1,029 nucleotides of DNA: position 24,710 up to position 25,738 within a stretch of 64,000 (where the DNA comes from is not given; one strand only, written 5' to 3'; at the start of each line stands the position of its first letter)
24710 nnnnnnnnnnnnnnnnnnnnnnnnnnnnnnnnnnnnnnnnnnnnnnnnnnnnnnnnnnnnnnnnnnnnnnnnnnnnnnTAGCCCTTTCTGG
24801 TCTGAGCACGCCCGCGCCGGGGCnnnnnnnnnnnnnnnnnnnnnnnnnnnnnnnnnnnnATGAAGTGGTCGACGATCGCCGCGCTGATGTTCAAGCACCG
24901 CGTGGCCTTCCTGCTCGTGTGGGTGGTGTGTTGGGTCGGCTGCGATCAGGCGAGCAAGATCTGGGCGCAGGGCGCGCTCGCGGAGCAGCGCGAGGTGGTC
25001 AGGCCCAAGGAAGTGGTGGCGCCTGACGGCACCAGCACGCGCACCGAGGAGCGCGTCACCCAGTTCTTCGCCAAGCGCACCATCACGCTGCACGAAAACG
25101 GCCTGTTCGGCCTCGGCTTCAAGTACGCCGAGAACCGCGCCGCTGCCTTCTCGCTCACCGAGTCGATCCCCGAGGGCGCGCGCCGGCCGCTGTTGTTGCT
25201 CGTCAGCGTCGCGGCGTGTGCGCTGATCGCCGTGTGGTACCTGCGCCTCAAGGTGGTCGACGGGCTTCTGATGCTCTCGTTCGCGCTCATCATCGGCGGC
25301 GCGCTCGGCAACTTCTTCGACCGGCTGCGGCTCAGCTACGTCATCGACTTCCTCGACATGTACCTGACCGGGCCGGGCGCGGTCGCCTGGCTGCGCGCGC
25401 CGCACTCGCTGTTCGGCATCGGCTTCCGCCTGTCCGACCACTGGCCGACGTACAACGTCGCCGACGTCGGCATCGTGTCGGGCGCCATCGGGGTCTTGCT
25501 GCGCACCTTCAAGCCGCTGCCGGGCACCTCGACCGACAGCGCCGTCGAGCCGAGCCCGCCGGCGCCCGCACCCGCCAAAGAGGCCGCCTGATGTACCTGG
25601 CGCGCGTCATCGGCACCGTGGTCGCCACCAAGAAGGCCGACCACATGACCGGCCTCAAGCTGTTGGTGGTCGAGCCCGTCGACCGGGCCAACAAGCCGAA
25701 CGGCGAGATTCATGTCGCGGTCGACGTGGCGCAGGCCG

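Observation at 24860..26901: BMC satellite operon: lspA–BMC-P–BMC-P–class II aldolase with 1-, 4- and 5-nt junctions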

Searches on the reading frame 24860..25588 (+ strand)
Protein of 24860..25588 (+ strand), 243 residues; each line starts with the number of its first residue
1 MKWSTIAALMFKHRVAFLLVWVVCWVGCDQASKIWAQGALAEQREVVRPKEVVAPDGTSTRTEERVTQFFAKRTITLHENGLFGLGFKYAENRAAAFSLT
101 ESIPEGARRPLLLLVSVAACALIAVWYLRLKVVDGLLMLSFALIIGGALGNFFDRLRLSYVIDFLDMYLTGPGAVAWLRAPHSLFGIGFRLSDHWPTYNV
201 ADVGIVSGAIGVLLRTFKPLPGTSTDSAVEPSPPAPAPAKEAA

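Call 4: search_protein_families(library=pfam, proteins=[window:24860-25588:+], max_evalue=0.01)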
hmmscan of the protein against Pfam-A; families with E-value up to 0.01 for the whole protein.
seq(243 aa): 1 family
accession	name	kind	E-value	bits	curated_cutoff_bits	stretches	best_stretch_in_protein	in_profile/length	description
PF01252.23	Peptidase_A8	-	4e-28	98.8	25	1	22-217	2-141/142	Signal peptidase (SPase) II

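Call 23: list_cluster_members(proteins=[window:24860-25588:+, window:25591-25872:+, window:25872-26228:+, window:26236-26898:+])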
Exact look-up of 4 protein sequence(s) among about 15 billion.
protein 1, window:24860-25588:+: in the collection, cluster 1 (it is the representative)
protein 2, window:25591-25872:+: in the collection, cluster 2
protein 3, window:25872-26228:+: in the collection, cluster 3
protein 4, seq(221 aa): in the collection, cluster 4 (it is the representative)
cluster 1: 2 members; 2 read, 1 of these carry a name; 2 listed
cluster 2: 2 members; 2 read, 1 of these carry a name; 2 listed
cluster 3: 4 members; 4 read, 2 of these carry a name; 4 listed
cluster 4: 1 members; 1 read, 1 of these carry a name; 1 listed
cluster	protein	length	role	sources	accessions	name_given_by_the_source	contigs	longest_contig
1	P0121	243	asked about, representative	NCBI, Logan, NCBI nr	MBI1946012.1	MAG: signal peptidase II [Deltaproteobacteria bacterium] | signal peptidase II [Deltaproteobacteria bacterium]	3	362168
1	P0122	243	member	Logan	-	-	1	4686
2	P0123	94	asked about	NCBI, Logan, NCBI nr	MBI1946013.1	MAG: EutN/CcmL family microcompartment protein [Deltaproteobacteria bacterium] | EutN/CcmL family microcompartment protein [Deltaproteobacteria bacterium]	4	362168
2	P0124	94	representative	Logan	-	-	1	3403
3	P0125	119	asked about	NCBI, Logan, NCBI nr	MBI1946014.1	MAG: EutN/CcmL family microcompartment protein [Deltaproteobacteria bacterium] | EutN/CcmL family microcompartment protein [Deltaproteobacteria bacterium]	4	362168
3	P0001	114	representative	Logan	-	-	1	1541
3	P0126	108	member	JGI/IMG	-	microcompartment protein CcmK/EutM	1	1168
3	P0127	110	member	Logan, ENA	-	-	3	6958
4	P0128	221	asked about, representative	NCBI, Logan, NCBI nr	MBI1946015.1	MAG: class II aldolase/adducin family protein [Deltaproteobacteria bacterium] | class II aldolase/adducin family protein [Deltaproteobacteria bacterium]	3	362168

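Call 24: find_encoding_contigs(protein=P0128, flank=10000, max_places=3)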
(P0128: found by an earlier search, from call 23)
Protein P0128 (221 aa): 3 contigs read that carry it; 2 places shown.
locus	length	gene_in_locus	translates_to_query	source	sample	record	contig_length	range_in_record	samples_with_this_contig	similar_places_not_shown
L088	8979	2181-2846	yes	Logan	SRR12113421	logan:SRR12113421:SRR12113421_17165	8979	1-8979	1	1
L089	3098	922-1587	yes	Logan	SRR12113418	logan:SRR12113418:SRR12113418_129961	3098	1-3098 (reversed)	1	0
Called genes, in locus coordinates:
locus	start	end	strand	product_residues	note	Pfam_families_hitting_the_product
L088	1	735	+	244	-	?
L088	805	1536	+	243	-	PF01252:Peptidase_A8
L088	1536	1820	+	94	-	PF03319:EutN_CcmL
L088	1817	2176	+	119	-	PF03319:EutN_CcmL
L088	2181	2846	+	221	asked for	PF00596:Aldolase_II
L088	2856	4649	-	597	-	-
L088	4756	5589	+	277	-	-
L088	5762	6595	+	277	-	-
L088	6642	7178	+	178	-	-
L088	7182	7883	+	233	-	PF01219:DAGK_prokar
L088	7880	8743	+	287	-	PF01522:Polysacc_deac_1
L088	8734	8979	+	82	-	?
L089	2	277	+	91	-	?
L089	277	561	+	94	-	PF03319:EutN_CcmL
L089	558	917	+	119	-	PF03319:EutN_CcmL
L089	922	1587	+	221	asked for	PF00596:Aldolase_II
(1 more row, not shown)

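Call 26: search_solved_structures(query=P0128, max_evalue=0.00001, show_alignments=2)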
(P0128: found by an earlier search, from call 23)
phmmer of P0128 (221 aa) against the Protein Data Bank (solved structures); distinct sequences matched with E-value up to 0.00001: 34.
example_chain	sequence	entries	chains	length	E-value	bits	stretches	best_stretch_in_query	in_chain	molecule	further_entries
1dzw_P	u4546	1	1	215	5.1e-22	81.7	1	17-208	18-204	L-fuculose phosphate aldolase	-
1dzy_P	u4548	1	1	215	1.1e-21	80.7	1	17-209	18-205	L-FUCULOSE-1-PHOSPHATE ALDOLASE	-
1dzx_P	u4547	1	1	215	1.1e-21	80.6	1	17-208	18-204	L-fuculose phosphate aldolase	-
1fua_A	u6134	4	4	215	1.2e-21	80.5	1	17-208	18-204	L-FUCULOSE-1-PHOSPHATE ALDOLASE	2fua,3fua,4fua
1dzu_P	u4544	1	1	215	1.2e-21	80.5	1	17-208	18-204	L-fuculose phosphate aldolase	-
1e4c_P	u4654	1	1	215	1.6e-21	80.1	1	17-208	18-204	L-FUCULOSE 1-PHOSPHATE ALDOLASE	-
1dzv_P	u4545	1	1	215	1.7e-21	80.1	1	17-208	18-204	L-fuculose phosphate aldolase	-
1dzz_P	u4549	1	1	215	1.7e-21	80.1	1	17-208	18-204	L-fuculose phosphate aldolase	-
1e4a_P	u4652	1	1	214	1.8e-21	80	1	25-208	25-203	L-FUCULOSE 1-PHOSPHATE ALDOLASE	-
1e47_P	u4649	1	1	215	3.2e-21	79.1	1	17-208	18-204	L-FUCULOSE 1-PHOSPHATE ALDOLASE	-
1e48_P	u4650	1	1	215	4.3e-21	78.7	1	17-208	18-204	L-FUCULOSE 1-PHOSPHATE ALDOLASE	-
1e46_P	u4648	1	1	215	5.6e-21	78.3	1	17-208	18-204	L-FUCULOSE 1-PHOSPHATE ALDOLASE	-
1e4b_P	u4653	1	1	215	7.8e-21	77.9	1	19-208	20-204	L-FUCULOSE 1-PHOSPHATE ALDOLASE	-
1e49_P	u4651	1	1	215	1.7e-20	76.7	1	23-208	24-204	L-FUCULOSE 1-PHOSPHATE ALDOLASE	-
4c24_A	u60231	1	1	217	2.5e-19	72.9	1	24-208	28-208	L-FUCULOSE PHOSPHATE ALDOLASE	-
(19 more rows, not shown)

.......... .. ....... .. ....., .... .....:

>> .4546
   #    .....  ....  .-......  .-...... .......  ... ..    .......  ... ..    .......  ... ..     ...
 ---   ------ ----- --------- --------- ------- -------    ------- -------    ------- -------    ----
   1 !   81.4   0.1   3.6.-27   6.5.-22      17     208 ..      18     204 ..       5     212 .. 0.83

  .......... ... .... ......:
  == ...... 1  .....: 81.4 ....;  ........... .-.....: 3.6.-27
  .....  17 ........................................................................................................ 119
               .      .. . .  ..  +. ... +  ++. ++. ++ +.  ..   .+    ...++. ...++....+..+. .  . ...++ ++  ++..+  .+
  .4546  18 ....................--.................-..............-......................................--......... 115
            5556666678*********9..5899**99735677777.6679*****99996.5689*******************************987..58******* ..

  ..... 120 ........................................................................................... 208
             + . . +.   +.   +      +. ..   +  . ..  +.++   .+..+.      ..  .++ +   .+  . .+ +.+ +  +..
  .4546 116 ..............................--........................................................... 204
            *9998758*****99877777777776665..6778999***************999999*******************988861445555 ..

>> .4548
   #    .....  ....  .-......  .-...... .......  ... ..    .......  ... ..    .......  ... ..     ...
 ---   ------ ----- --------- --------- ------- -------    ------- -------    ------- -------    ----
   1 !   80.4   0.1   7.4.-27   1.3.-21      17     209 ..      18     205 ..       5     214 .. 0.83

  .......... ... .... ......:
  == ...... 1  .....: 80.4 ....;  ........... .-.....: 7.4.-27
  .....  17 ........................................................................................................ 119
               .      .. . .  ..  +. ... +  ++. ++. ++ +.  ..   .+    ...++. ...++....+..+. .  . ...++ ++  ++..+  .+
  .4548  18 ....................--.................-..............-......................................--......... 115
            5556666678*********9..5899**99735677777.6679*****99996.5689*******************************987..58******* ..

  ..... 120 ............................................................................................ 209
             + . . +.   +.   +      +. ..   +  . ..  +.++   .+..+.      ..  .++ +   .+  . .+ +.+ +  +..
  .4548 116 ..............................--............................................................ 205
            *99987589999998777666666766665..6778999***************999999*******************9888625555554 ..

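Call 42: search_solved_structures(query=P0121, max_evalue=0.001, show_alignments=2)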
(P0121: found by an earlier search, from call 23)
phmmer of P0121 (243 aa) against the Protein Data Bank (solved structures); distinct sequences matched with E-value up to 0.001: 3.
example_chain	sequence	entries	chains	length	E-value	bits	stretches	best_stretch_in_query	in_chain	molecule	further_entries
9emz_A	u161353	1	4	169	3.1e-12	49.5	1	88-167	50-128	Lipoprotein signal peptidase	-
5dir_A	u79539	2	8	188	4.1e-12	49.1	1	88-168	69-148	Lipoprotein signal peptidase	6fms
6ryo_A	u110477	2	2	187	0.00047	22.7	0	118-171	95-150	Lipoprotein signal peptidase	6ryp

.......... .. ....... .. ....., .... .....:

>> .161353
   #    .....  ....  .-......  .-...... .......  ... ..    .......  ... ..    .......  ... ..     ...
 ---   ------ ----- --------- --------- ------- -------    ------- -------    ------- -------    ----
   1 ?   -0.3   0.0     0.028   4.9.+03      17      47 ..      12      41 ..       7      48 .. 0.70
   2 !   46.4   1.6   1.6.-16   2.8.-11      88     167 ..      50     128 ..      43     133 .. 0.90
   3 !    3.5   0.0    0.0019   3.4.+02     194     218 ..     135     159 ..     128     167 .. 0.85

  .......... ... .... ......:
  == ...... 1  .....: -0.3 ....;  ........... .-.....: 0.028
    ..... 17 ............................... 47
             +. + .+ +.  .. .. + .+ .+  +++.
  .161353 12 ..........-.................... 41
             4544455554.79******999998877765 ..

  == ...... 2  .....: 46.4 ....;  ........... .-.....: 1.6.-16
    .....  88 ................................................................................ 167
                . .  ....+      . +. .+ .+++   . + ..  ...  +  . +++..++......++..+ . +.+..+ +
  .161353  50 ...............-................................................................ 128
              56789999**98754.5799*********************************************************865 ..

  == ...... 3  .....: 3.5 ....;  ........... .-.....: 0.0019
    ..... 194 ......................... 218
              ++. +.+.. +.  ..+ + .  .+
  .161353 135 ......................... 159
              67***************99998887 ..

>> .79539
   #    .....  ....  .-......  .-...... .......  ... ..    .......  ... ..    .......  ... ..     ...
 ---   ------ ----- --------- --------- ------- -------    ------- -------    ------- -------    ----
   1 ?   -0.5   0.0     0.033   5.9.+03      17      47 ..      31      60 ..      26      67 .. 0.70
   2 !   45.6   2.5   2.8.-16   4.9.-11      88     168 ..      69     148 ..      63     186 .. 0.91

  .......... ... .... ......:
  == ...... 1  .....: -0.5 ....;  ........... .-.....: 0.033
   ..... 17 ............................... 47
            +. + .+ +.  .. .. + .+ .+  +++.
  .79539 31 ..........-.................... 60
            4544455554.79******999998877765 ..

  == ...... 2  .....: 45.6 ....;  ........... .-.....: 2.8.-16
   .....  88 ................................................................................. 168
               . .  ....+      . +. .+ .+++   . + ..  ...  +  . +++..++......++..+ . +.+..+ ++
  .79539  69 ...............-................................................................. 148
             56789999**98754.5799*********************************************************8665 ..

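Call 43: search_protein_families(library=ncbifam, proteins=[P0121, P0123, P0125, P0128], max_evalue=0.001)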
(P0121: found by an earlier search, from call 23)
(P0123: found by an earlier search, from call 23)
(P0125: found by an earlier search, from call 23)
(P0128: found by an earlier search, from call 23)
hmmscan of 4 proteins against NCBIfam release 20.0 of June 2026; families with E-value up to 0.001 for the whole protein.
P0121 (243 aa): 20 families
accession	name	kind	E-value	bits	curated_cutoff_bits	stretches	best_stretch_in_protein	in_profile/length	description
NF011355.0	PRK14773.1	subfamily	3.2e-25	89.2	218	1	14-214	7-184/206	lipoprotein signal peptidase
TIGR00077.1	lspA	equivalog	1e-20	74.3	73.95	1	86-170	48-130/164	signal peptidase II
NF011360.0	PRK14779.1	subfamily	1.4e-18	67.5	177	1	82-169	44-127/163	lipoprotein signal peptidase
NF011367.0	PRK14786.1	equivalog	8.7e-17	61.7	190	1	87-169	40-118/154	lipoprotein signal peptidase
NF011368.0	PRK14787.1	equivalog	1.2e-15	58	177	1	85-214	40-151/167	lipoprotein signal peptidase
NF011352.0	PRK14770.1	equivalog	3e-12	46.3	223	1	84-170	54-137/173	lipoprotein signal peptidase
NF011350.0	PRK14768.1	equivalog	1e-11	45.3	210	1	87-168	40-115/148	lipoprotein signal peptidase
NF011357.0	PRK14775.1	equivalog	3.2e-11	43.4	201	1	111-169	65-121/170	lipoprotein signal peptidase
NF011356.0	PRK14774.1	equivalog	7.4e-11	42.1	256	1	85-224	41-160/185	lipoprotein signal peptidase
NF011358.0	PRK14776.1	equivalog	1.1e-10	41.6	285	1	91-169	53-128/170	lipoprotein signal peptidase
NF011371.0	PRK14790.1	equivalog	1.2e-10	41.4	202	1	88-167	53-128/169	lipoprotein signal peptidase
NF011366.0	PRK14785.1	subfamily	1.4e-10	41.4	256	1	65-168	56-161/198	lipoprotein signal peptidase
NF011351.0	PRK14769.1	subfamily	2e-10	41.1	216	1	85-166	40-118/156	lipoprotein signal peptidase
NF011365.0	PRK14784.1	equivalog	3.3e-10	40.3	181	1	77-166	35-121/160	lipoprotein signal peptidase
NF011362.0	PRK14781.1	subfamily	1.7e-07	31.5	177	1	85-166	56-134/170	lipoprotein signal peptidase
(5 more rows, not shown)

P0123 (94 aa): 4 families
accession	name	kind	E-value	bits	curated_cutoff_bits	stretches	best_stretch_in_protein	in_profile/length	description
NF053795.1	beta_CO2some_L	equivalog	2.5e-16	59.9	125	1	1-85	1-85/99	beta-carboxysome shell vertex protein CcmL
NF011992.0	PRK15448.1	equivalog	1.3e-12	47.6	118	1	1-85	1-85/95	ethanolamine utilization microcompartment protein EutN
TIGR02703.2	carboxysome_A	equivalog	3.3e-12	46.6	120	1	1-84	1-79/81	alpha-carboxysome shell vertex protein CsoS4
TIGR02704.1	carboxysome_B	equivalog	9.3e-06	26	88.9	1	1-84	1-78/80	carboxysome peptide B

P0125 (119 aa): 2 families
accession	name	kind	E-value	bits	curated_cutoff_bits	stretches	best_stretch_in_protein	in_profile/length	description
NF053795.1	beta_CO2some_L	equivalog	1.3e-12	48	125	1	1-99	1-87/99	beta-carboxysome shell vertex protein CcmL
NF011992.0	PRK15448.1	equivalog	2.2e-09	37.4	118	1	1-79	1-77/95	ethanolamine utilization microcompartment protein EutN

P0128 (221 aa): 29 families (the best 25 are shown)
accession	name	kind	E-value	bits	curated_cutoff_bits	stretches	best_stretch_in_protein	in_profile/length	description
NF053831.1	RU1PAldHalo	equivalog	5.5e-30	104.4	300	1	23-208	21-201/208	ribulose-1-phosphate aldolase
NF005123.0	PRK06557.1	subfamily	7.4e-27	94.4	251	1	5-208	12-214/223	L-ribulose-5-phosphate 4-epimerase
NF004527.0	PRK05874.1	equivalog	3.7e-25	88.8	308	1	11-204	13-204/218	L-fuculose-phosphate aldolase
NF043034.1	OxoTetrPhDc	equivalog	2.3e-23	83.1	250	1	8-191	8-190/205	3-oxo-tetronate 4-phosphate decarboxylase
NF005984.0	PRK08087.1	subfamily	3.3e-23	82.6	264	1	11-207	12-203/215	L-fuculose-phosphate aldolase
NF005302.0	PRK06833.1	equivalog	4.1e-23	82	264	1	11-209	12-206/214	L-fuculose-phosphate aldolase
NF006208.0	PRK08333.1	equivalog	6.4e-23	81.4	267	1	5-186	5-180/189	aldolase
TIGR03328.1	salvage_mtnB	equivalog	1.5e-20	73.5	137.05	1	9-184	1-186/194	methylthioribulose 1-phosphate dehydratase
TIGR01086.1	fucA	equivalog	1.8e-20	73.6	400.25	1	17-202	17-196/214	L-fuculose-phosphate aldolase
NF004979.0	PRK06357.1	equivalog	4.4e-18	65.4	216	1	7-188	8-197/221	hypothetical protein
NF040649.1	FucA_Meth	equivalog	4.7e-18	65.8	250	1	8-185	5-172/179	L-fuculose phosphate aldolase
NF006672.0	PRK09220.1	equivalog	5.1e-18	65.2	226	1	7-108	13-113/209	methylthioribulose 1-phosphate dehydratase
NF005689.0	PRK07490.1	equivalog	5.7e-16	58.4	260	1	16-204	30-214/248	hypothetical protein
NF006413.0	PRK08660.1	equivalog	1.5e-14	54.2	203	1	9-189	6-177/184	aldolase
NF005484.0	PRK07090.1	equivalog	1.7e-14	53.8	261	1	6-200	32-224/260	aldolase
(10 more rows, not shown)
